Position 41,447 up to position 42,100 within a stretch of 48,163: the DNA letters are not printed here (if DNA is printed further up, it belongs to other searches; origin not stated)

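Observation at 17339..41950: Six paralogous stand-alone DnaJ-type zinc-finger proteins (36 CxxCxGxG motifs) spread through the cluster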

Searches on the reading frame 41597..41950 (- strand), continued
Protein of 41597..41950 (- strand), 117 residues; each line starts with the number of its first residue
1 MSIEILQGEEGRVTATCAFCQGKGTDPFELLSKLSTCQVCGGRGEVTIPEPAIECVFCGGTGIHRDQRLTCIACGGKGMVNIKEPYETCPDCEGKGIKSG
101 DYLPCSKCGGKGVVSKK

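Call 28: fold_search(model_id=the predicted structure, library=pdb)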
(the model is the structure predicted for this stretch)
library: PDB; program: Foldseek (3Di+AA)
matches with E <= 10: 24; with E <= 0.001: 0
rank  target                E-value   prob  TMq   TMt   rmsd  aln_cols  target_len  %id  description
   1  2ctt_MODEL_1_A        3.0e-02  0.33  0.22  0.24  14.7       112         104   24  Solution structure of zinc finger domain from human DnaJ subfamily A menber 3 (released 2005-11-24)
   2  6ekb                  7.0e-02  0.69  0.27  0.46   6.5        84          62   18  Crystal structure of the BSD2 homolog of Arabidopsis thaliana (released 2017-12-06)
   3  8ilb_F                1.6e-01  0.28  0.21  0.29   6.4        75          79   25  The complexes of RbcL, AtRaf1 and AtBSD2 (LFB) (released 2023-11-01)
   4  3ld0_2                2.6e-01  0.95  0.22  0.47   1.4        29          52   48  Crystal structure of B.licheniformis Anti-TRAP protein, an antagonist of TRAP-RNA interactions (released 2010-02-23)
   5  6ekc_B1               3.2e-01  0.44  0.28  0.42   6.3        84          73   19  Crystal structure of the BSD2 homolog of Arabidopsis thaliana bound to the octameric assembly of RbcL from Thermosyne (released 2017-12-06)
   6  1exk_MODEL_1_A        3.9e-01  0.08  0.18  0.25  13.6       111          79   21  SOLUTION STRUCTURE OF THE CYSTEINE-RICH DOMAIN OF THE ESCHERICHIA COLI CHAPERONE PROTEIN DNAJ. (released 2000-07-26)
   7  8ilm_N                5.0e-01  0.30  0.26  0.39   6.3        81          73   18  The cryo-EM structure of eight Rubisco large subunits (RbcL), two Arabidopsis thaliana Rubisco accumulation factors 1  (released 2023-11-01)
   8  8ilb_I                8.5e-01  0.41  0.24  0.34   3.4        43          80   28  The complexes of RbcL, AtRaf1 and AtBSD2 (LFB) (released 2023-11-01)
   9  2bx9_A                1.5e+00  0.60  0.22  0.47   1.1        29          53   45  Crystal structure of B.subtilis Anti-TRAP protein, an antagonist of TRAP-RNA interactions (released 2005-11-30)
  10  1m7x_C                3.9e+00  0.03  0.17  0.05  10.9        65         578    6  The X-ray Crystallographic Structure of Branching Enzyme (released 2002-09-18)
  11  4lpc_C                4.1e+00  0.01  0.13  0.04  11.7        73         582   10  Crystal Structure of E.Coli Branching Enzyme in complex with maltoheptaose (released 2015-04-01)
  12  7kjk_A3               4.7e+00  0.01  0.13  0.12  11.8        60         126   15  The Neck region of Phage XM1 (6-fold symmetry) (released 2021-11-03)
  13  4ov6_G                5.7e+00  0.02  0.17  0.20  11.9        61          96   16  Crystal structure of PCSK9(53-451) with Adnectin (released 2014-07-02)
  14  5e6z_B                6.1e+00  0.01  0.15  0.04  10.7        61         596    6  Crystal structure of Ecoli Branching Enzyme with beta cyclodextrin (released 2015-12-16)
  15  8i0w_2                6.5e+00  0.01  0.11  0.09   8.8        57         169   16  The cryo-EM structure of human C complex (released 2024-07-31)
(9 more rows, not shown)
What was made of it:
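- Closest known: Plastid J-less DnaJ-like zinc-finger assembly factors. Same: BSD2 is among the top structural hits (call 28).
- Closest known: Anti-TRAP. Same: It gives the best local structural match, at 1.1-1.4 A over 29 columns and 45-48% identity (call 28).
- Anti-TRAP is the best local structural match (call 28).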

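Call 40: list_cluster_members(proteins=[P0013, P0029, P0031, P0034, P0046, P0080, P0090, P0091, P0098])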
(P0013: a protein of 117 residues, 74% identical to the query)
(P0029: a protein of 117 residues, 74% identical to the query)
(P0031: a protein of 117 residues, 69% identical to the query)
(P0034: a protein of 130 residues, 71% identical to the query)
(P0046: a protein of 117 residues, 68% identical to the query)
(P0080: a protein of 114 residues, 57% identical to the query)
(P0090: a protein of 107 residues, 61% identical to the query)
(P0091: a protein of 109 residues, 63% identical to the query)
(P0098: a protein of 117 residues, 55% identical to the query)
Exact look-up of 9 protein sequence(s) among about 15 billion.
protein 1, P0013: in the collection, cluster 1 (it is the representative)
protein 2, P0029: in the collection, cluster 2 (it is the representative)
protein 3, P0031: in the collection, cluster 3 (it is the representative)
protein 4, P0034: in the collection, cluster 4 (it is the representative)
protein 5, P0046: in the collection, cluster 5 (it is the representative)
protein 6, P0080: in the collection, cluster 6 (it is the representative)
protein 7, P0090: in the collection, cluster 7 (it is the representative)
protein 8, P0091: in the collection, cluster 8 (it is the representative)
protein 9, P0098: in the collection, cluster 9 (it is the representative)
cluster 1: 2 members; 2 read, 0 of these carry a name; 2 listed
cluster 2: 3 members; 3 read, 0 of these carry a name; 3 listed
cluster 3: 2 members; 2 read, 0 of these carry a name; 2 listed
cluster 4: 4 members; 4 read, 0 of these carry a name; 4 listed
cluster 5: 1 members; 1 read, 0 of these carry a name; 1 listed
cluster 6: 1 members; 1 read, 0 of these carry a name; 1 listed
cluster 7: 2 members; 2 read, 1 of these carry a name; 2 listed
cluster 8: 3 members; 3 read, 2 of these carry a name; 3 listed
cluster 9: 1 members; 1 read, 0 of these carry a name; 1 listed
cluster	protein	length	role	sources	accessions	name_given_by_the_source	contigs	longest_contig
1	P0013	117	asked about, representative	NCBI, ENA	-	-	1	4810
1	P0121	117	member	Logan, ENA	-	-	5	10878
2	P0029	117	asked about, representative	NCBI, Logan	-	-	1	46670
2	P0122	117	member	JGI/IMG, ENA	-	-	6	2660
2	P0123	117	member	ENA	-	-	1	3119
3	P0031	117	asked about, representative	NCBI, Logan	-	-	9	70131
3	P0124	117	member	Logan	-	-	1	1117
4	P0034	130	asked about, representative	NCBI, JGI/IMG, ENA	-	-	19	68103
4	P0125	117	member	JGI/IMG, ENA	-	-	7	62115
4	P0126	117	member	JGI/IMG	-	-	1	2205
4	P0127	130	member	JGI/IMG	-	-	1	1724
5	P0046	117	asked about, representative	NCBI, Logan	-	-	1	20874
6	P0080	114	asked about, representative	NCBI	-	-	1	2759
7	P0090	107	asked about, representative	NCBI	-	-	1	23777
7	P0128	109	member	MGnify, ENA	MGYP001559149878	CR=1 FL=1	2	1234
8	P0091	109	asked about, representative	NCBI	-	-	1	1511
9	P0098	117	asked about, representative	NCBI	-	-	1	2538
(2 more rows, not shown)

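Call 50: search_protein_representatives(alignment_id=A2)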
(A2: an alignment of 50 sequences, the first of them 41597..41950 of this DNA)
Query: 50 sequences, 117 profile positions. Proteins with E-value up to 0.001 (for the whole library): 1512; up to 1e-10: 415; up to 1e-30: 44. The best 150 are listed.
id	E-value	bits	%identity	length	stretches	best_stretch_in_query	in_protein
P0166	7.7e-70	248.5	-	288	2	10-117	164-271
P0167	4.2e-45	168.7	-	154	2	4-84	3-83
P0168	6.8e-41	155.2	-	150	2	5-115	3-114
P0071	7.9e-41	154.9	-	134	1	12-116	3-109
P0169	8.4e-40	151.6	-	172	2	16-115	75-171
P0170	2.2e-39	150.3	-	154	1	2-113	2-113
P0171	2.6e-39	150.0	-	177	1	13-116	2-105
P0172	2.0e-38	147.2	-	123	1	2-114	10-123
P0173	2.1e-38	147.2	-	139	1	3-115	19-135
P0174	4.5e-38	146.1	-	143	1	6-115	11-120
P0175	4.2e-37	142.9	-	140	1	2-115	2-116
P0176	1.6e-36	141.1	-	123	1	2-116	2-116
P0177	1.7e-36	141.0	-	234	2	9-115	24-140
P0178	6.1e-36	139.2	-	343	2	11-115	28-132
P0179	6.1e-36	139.2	-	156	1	11-115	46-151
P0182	1.7e-34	134.6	-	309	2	9-116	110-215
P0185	2.3e-34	134.1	-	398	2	6-116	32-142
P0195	2.3e-32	127.6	-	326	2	13-116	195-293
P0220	1.1e-28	115.8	-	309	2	7-114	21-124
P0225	3.5e-28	114.2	-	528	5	9-115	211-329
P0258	1.7e-24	102.3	-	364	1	12-117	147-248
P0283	3.5e-23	98.0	-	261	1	14-116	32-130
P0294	1.3e-22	96.2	-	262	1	15-116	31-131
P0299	2.4e-22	95.3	-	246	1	12-116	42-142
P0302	2.5e-22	95.3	-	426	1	13-115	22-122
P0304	2.7e-22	95.2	-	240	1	14-115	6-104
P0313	6.2e-22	94.0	-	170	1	14-117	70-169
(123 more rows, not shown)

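Call 51: find_encoding_contigs(protein=P0313, flank=8000, max_places=1)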
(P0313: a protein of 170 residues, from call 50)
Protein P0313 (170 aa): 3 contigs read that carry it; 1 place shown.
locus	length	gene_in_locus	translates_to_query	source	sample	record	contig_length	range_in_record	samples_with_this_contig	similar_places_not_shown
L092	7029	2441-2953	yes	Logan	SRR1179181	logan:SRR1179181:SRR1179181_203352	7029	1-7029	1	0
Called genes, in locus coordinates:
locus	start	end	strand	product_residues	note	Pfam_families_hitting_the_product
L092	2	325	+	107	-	?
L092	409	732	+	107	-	-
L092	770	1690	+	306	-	PF07726:AAA_3 (faint), PF07728:AAA_5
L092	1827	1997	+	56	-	PF04014:MazE_antitoxin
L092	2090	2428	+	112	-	-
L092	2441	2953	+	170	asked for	PF17302:DUF5351 (faint), PF00684:DnaJ_CXXCXGXG (faint)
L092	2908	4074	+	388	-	-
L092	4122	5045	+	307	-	PF00004:AAA (faint), PF07728:AAA_5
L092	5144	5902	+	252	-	PF06386:GvpL_GvpF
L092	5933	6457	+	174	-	PF00011:HSP20 (faint), PF17886:ArsA_HSP20 (weak)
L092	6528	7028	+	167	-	?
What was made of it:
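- One distant representative with enough context, L092, is also in a gvp cluster (call 51).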

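Call 52: find_encoding_contigs(protein=P0302, flank=8000, max_places=1)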
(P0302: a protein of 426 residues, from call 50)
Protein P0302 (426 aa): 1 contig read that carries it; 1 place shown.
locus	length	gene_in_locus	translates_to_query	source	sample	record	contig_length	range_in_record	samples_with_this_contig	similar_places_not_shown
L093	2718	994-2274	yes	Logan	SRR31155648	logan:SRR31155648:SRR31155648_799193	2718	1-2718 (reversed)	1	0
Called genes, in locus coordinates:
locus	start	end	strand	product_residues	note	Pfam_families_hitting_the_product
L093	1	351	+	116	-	?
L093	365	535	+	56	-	-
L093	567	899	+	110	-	-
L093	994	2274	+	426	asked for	PF15777:Anti-TRAP (faint), PF00684:DnaJ_CXXCXGXG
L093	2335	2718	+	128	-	?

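Call 65: search_dna_similar(query=window:41597-41950:-, collection=plasmids, mode=protein, max_evalue=0.001, max_rows=25)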
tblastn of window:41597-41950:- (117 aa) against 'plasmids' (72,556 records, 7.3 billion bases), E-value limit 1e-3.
No match.
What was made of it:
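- Tried and rejected: tblastn of ZnF6 against 72,556 plasmids gave no match (call 65).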

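Call 71: search_protein_families(library=pfam, proteins=[P0178, P0185, P0258, P0302, P0195, P0182, P0220, P0283, P0294, P0299], max_evalue=0.001)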
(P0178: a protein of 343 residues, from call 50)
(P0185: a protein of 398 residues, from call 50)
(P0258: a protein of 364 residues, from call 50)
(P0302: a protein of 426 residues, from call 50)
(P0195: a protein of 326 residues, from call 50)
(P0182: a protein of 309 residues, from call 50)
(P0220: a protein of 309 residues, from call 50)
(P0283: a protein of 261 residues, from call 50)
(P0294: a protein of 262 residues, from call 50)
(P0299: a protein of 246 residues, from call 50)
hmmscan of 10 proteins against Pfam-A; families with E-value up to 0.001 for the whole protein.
P0178 (343 aa): 3 families
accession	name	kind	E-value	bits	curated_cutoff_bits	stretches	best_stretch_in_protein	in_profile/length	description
PF15777.11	Anti-TRAP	-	1.4e-17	63.9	32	1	31-62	10-42/59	Tryptophan RNA-binding attenuator protein inhibitory protein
PF00684.25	DnaJ_CXXCXGXG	-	2.5e-17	63.3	32.7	1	71-129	1-65/65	DnaJ central domain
PF17302.8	DUF5351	-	1.1e-06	29.3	27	0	53-79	1-28/29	Family of unknown function (DUF5351)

P0185 (398 aa): 2 families
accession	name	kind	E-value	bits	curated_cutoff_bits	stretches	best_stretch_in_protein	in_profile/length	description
PF00684.25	DnaJ_CXXCXGXG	-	9.7e-18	64.6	32.7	2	80-138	1-65/65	DnaJ central domain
PF15777.11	Anti-TRAP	-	6.6e-12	45.7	32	0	79-107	12-43/59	Tryptophan RNA-binding attenuator protein inhibitory protein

P0258 (364 aa): 4 families
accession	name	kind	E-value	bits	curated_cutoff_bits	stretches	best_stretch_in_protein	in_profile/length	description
PF00684.25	DnaJ_CXXCXGXG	-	1.2e-11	45.1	32.7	1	220-248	1-30/65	DnaJ central domain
PF15777.11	Anti-TRAP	-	2.1e-05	24.8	32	0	218-245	11-42/59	Tryptophan RNA-binding attenuator protein inhibitory protein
PF14947.12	HTH_45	-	2.7e-05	24.5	25.5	0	316-358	31-72/77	Winged helix-turn-helix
PF17302.8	DUF5351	-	3.2e-05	24.5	27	0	202-228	1-28/29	Family of unknown function (DUF5351)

P0302 (426 aa): 3 families
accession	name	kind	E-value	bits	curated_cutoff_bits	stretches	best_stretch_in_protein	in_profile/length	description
PF00684.25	DnaJ_CXXCXGXG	-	2.6e-11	44.1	32.7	1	61-119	1-65/65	DnaJ central domain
PF15777.11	Anti-TRAP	-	7.9e-09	35.8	32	0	94-124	11-45/59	Tryptophan RNA-binding attenuator protein inhibitory protein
PF17302.8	DUF5351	-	3e-06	27.8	27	0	18-34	12-28/29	Family of unknown function (DUF5351)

P0195 (326 aa): 3 families
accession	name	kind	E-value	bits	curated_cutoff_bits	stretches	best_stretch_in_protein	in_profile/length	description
PF00684.25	DnaJ_CXXCXGXG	-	1e-16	61.4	32.7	3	199-257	1-65/65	DnaJ central domain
PF15777.11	Anti-TRAP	-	8e-14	51.8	32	0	3-40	5-45/59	Tryptophan RNA-binding attenuator protein inhibitory protein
PF17302.8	DUF5351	-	3.6e-05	24.4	27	0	28-54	1-28/29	Family of unknown function (DUF5351)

P0182 (309 aa): 3 families
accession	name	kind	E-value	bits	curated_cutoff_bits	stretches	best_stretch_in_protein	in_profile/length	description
PF00684.25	DnaJ_CXXCXGXG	-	8.4e-15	55.2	32.7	2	156-211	1-65/65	DnaJ central domain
PF17302.8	DUF5351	-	4.7e-09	36.8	27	1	52-77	1-27/29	Family of unknown function (DUF5351)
PF15777.11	Anti-TRAP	-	4.8e-07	30.1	32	0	155-182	12-43/59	Tryptophan RNA-binding attenuator protein inhibitory protein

P0220 (309 aa): 3 families
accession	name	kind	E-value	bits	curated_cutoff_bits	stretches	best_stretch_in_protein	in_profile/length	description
PF00684.25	DnaJ_CXXCXGXG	-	3.9e-11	43.5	32.7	1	64-122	1-65/65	DnaJ central domain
PF15777.11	Anti-TRAP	-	1.1e-07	32.1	32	0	62-91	11-43/59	Tryptophan RNA-binding attenuator protein inhibitory protein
PF17302.8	DUF5351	-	4.4e-05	24.1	27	0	46-72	1-28/29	Family of unknown function (DUF5351)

P0283 (261 aa): 3 families
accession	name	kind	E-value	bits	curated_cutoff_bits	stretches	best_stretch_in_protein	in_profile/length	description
PF00684.25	DnaJ_CXXCXGXG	-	8.3e-13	48.8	32.7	2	103-139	1-38/65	DnaJ central domain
PF15777.11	Anti-TRAP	-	2.3e-08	34.3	32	1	102-137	12-52/59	Tryptophan RNA-binding attenuator protein inhibitory protein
PF17302.8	DUF5351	-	3.8e-06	27.5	27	0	101-111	18-28/29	Family of unknown function (DUF5351)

P0294 (262 aa): 3 families
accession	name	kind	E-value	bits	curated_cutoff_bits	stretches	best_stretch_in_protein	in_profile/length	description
PF00684.25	DnaJ_CXXCXGXG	-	2.5e-12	47.3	32.7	2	69-127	1-65/65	DnaJ central domain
PF17302.8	DUF5351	-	6.6e-09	36.3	27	0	86-112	1-28/29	Family of unknown function (DUF5351)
PF15777.11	Anti-TRAP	-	1.6e-08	34.8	32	0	67-96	11-43/59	Tryptophan RNA-binding attenuator protein inhibitory protein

P0299 (246 aa): 6 families
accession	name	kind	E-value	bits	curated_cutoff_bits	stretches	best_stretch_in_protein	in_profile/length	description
PF00684.25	DnaJ_CXXCXGXG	-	3.1e-13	50.2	32.7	2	115-144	1-31/65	DnaJ central domain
PF15777.11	Anti-TRAP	-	6.3e-10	39.3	32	1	115-146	13-48/59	Tryptophan RNA-binding attenuator protein inhibitory protein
PF17302.8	DUF5351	-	7.6e-06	26.6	27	0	97-123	1-28/29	Family of unknown function (DUF5351)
PF14338.12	Mrr_N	-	0.00015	22.3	29.5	1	213-241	58-86/87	Mrr N-terminal domain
PF14947.12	HTH_45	-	0.00028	21.3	25.5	1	182-245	10-71/77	Winged helix-turn-helix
PF24409.1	wHTH-PRTase_assc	-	0.00072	20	27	0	194-244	13-59/83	wHTH-PRTase associated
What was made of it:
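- Other fusions of a type-A ZnF with a winged helix exist (call 71).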

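Call 73: find_encoding_contigs(protein=P0225, flank=8000, max_places=1)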
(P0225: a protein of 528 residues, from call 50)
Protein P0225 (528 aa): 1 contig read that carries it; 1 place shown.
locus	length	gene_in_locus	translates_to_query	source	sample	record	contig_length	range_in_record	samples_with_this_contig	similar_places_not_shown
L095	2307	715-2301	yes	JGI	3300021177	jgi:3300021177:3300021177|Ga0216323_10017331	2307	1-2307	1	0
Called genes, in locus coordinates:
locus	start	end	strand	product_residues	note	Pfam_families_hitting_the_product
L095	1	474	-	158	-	?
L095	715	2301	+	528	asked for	PF00684:DnaJ_CXXCXGXG (faint)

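Call 74: find_encoding_contigs(protein=P0304, flank=8000, max_places=1)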
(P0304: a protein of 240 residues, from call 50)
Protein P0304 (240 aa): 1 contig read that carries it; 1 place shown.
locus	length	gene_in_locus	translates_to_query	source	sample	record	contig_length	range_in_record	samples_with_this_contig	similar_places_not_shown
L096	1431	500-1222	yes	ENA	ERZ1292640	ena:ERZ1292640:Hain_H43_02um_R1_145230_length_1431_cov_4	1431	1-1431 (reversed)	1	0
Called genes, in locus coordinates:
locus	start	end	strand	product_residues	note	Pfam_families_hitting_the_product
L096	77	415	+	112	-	-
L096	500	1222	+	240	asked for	PF15777:Anti-TRAP (faint), PF17302:DUF5351 (faint), PF27659:CHP02642 (faint), PF00684:DnaJ_CXXCXGXG (weak)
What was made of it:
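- Tried and rejected: Three of the four distant representatives I looked up lie on contigs of 1.4-2.7 kb and gave no context (calls 52, 73, 74).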
